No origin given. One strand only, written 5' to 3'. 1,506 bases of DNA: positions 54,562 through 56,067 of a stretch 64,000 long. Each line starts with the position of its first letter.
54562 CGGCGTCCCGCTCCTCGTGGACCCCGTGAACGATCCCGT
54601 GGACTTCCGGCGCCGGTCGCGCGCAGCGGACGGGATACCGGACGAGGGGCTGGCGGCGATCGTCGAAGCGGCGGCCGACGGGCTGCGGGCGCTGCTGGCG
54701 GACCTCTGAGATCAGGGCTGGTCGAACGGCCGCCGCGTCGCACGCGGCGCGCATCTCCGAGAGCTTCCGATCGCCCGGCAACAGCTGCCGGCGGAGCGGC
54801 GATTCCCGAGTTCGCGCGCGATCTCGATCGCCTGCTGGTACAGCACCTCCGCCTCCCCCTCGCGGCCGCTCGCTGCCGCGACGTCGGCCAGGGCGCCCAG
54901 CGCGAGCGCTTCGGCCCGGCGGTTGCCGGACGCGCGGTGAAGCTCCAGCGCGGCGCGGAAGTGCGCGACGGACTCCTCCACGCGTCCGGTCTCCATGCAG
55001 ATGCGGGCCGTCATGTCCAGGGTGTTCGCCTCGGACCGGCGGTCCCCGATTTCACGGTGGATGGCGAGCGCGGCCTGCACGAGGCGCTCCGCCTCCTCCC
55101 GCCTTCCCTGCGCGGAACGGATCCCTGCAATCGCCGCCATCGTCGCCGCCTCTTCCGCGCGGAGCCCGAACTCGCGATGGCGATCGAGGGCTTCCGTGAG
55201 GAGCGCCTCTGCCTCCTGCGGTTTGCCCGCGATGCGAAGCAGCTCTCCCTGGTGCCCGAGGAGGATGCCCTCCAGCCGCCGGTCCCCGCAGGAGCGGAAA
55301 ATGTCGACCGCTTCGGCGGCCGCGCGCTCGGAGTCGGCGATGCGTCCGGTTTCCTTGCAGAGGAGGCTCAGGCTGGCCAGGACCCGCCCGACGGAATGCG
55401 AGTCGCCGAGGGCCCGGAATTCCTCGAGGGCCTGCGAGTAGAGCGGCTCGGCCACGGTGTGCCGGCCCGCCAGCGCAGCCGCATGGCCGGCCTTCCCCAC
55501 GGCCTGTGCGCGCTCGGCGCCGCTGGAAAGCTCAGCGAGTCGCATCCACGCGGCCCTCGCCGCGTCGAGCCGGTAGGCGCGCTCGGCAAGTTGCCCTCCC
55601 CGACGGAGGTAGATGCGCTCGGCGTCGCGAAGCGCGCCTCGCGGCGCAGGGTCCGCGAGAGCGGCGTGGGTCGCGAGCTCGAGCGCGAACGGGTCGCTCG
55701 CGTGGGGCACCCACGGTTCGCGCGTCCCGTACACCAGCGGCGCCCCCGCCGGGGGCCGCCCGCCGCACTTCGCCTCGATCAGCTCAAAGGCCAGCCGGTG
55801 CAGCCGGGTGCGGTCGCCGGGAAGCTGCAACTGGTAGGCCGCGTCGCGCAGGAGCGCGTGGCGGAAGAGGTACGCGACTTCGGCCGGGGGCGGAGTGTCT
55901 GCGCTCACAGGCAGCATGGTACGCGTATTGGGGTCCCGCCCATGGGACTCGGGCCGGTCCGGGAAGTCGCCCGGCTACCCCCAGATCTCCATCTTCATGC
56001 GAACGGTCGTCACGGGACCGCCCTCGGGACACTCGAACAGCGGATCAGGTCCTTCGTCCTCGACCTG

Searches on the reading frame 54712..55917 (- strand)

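Call 15: search_protein_families(library=pfam, proteins=[window:54712-55917:-], max_evalue=0.001)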
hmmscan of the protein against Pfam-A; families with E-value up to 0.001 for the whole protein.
window:54712-55917:- (401 aa): 9 families
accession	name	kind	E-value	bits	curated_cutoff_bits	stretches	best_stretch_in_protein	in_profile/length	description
PF13424.12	TPR_12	-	5.4e-29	100.7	30.1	3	304-369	10-77/77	Tetratricopeptide repeat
PF07719.23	TPR_2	-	5.8e-11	42.1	27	0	300-327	4-31/34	Tetratricopeptide repeat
PF13374.12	TPR_10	-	1.5e-10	41.1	27.5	0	257-290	2-35/42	Tetratricopeptide repeat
PF13176.12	TPR_7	-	1.8e-09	37.4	27.9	0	260-293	2-35/36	Tetratricopeptide repeat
PF17874.7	TPR_MalT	-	4.3e-09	36.6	45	2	131-286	34-190/336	MalT-like TPR region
PF13181.12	TPR_8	-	4.9e-08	33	25.7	0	304-326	8-30/34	Tetratricopeptide repeat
PF00515.34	TPR_1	-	1.2e-06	28.5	27.8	0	337-368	1-32/34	Tetratricopeptide repeat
PF24885.1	TPR_NPHP3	-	1.3e-05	25.1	100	0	297-368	99-172/239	Nephrocystin-3 TPR domain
PF14938.12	SNAP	-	0.00028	20.9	25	1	224-372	42-183/282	Soluble NSF attachment protein, SNAP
